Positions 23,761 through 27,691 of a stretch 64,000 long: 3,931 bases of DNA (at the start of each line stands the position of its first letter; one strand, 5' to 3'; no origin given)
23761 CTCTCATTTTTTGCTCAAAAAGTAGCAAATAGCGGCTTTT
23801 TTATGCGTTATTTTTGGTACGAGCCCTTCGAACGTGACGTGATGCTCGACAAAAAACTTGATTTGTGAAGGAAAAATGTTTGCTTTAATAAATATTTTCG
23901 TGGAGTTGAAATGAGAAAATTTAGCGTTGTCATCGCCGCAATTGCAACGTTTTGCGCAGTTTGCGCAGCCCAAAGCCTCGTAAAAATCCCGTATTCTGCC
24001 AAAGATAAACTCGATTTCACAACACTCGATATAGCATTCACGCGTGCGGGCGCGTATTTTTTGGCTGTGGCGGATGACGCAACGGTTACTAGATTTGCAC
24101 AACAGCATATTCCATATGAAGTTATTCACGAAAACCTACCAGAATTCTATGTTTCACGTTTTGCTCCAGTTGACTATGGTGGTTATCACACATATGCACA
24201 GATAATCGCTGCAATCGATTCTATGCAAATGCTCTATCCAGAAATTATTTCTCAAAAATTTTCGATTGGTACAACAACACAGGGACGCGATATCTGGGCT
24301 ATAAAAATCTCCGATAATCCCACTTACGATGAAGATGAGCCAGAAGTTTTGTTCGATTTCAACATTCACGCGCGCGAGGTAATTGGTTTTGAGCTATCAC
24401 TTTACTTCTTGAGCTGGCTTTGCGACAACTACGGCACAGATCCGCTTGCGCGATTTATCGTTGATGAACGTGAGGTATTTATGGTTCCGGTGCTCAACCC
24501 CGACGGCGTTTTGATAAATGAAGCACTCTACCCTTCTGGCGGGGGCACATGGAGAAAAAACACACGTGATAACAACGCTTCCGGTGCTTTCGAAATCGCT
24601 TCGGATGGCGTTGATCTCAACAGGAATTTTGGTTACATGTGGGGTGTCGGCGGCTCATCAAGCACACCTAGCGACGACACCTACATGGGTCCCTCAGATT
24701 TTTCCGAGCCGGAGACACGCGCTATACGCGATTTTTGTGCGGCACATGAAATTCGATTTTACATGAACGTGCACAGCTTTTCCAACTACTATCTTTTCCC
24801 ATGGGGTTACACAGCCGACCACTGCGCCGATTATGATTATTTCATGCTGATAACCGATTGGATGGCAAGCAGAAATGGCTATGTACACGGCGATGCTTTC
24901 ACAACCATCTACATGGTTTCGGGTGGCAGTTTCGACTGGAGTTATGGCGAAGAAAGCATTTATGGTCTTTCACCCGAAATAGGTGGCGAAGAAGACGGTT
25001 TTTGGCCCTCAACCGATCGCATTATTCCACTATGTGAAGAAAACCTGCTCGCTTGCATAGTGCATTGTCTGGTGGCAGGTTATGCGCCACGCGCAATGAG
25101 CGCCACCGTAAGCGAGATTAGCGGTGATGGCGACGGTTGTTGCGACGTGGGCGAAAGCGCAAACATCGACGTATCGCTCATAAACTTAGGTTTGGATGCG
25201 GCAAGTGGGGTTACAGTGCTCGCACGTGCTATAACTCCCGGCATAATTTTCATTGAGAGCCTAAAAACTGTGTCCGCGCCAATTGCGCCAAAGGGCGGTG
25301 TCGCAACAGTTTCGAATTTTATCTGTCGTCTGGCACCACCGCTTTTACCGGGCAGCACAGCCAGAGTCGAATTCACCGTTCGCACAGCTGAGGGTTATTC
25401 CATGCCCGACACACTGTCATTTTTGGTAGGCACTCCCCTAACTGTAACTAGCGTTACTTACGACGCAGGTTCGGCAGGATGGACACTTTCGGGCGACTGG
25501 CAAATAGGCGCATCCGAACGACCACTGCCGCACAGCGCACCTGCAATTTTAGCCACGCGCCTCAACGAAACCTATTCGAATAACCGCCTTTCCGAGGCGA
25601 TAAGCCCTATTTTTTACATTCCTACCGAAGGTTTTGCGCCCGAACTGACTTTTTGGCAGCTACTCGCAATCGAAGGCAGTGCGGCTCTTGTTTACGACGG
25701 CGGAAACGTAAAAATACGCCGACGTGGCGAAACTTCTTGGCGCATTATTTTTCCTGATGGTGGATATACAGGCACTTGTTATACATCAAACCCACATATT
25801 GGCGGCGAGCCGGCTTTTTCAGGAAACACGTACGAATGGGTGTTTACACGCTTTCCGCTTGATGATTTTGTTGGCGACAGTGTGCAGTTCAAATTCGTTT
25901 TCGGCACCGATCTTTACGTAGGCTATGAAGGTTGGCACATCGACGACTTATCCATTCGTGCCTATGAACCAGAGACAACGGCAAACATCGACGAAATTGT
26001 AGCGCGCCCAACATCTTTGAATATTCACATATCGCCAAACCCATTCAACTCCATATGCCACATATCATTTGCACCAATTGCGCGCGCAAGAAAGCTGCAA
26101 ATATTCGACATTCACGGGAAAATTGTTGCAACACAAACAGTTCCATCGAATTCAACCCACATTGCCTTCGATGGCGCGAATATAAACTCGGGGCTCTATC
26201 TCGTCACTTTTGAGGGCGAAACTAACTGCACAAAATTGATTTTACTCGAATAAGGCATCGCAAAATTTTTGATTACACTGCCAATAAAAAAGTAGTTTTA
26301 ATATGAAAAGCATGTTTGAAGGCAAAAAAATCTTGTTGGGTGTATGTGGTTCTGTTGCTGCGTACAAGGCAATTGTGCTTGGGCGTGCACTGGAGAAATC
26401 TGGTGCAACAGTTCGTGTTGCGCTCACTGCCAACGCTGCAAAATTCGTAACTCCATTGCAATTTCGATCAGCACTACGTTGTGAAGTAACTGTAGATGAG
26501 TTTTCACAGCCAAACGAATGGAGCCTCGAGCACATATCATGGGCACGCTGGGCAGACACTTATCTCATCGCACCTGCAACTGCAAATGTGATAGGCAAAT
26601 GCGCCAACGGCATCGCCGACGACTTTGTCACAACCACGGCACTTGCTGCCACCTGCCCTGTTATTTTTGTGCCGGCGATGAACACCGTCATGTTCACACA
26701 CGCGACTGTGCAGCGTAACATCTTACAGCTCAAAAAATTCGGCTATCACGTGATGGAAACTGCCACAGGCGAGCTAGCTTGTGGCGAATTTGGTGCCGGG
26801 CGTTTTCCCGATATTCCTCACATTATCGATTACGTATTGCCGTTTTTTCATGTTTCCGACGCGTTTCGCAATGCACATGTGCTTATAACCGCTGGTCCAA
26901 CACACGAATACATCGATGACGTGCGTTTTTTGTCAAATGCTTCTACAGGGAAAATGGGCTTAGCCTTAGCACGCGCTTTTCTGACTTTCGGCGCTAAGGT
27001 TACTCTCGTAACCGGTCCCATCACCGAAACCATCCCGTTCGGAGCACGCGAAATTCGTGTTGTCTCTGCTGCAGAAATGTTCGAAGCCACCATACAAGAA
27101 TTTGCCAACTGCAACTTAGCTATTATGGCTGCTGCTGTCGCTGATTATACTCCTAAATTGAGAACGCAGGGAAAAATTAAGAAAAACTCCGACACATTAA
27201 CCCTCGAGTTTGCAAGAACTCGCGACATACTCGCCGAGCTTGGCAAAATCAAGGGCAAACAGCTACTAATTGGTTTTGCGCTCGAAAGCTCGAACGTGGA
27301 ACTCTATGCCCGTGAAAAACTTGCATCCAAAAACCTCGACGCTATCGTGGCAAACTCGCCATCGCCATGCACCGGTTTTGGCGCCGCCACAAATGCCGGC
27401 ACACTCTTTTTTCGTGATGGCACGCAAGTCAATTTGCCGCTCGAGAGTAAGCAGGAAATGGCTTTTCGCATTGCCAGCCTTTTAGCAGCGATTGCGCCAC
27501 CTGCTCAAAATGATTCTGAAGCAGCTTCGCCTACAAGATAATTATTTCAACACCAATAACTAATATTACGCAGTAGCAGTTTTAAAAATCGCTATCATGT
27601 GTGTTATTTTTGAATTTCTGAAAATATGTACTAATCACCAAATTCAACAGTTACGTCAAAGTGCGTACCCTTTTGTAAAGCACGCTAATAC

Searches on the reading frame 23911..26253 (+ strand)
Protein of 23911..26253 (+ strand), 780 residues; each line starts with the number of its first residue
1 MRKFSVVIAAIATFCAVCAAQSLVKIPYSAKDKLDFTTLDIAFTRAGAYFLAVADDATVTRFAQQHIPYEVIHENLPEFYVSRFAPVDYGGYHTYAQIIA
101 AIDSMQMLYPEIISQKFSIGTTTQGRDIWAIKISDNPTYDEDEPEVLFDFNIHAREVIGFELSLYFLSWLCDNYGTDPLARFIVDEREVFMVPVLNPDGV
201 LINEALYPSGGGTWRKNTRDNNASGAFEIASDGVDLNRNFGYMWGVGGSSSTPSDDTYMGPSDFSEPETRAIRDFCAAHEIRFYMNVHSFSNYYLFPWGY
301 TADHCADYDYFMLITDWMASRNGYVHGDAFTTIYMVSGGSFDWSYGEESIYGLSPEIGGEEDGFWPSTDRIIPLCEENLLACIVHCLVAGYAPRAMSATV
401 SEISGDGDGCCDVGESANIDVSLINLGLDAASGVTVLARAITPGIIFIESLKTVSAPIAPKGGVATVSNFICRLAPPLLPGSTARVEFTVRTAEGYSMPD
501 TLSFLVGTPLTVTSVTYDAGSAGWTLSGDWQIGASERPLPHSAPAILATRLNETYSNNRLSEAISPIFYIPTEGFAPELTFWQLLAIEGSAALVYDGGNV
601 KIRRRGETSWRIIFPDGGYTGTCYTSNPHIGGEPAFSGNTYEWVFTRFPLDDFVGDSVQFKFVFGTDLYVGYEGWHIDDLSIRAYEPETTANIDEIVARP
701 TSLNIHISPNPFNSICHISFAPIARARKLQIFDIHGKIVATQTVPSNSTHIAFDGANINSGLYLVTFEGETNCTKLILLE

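Call 87: search_protein_families(library=pfam, proteins=[window:23911-26253:+], max_evalue=0.00001)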
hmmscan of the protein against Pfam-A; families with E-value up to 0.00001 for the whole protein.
window:23911-26253:+ (780 aa): 3 families
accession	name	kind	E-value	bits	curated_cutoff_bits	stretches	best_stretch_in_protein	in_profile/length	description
PF00246.29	Peptidase_M14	-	5.1e-65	220.4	21.6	1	98-380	1-285/286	Zinc carboxypeptidase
PF18962.6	Por_Secre_tail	-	9.7e-11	42.2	27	1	707-777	1-74/75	Secretion system C-terminal sorting domain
PF20773.4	InhA-like_MAM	-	2.7e-06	27.4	26.9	1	632-683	112-163/191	Immune inhibitor A-like, MAM domain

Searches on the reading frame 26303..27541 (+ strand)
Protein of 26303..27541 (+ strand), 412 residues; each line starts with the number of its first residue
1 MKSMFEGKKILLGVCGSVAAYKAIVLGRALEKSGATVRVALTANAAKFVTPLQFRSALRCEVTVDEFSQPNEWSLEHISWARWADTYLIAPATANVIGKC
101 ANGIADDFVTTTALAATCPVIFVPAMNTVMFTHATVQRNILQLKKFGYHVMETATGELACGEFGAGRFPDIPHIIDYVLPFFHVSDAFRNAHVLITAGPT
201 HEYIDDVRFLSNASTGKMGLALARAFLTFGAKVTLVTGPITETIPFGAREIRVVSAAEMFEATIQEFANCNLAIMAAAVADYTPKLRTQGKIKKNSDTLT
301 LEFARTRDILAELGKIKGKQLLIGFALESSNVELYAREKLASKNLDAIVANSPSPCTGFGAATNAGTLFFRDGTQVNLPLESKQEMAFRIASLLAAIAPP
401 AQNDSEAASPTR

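Call 87: search_protein_families(library=pfam, proteins=[window:26303-27541:+], max_evalue=0.00001)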
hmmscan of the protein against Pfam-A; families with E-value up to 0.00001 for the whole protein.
window:26303-27541:+ (412 aa): 2 families
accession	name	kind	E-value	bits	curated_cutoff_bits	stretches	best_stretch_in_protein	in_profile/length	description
PF04127.22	DFP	-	1.6e-62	211.1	22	1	189-368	2-185/186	DNA/pantothenate metabolism flavoprotein C-terminal domain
PF02441.25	Flavoprotein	-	1.2e-31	109.9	22.7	1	8-179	1-159/162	Flavoprotein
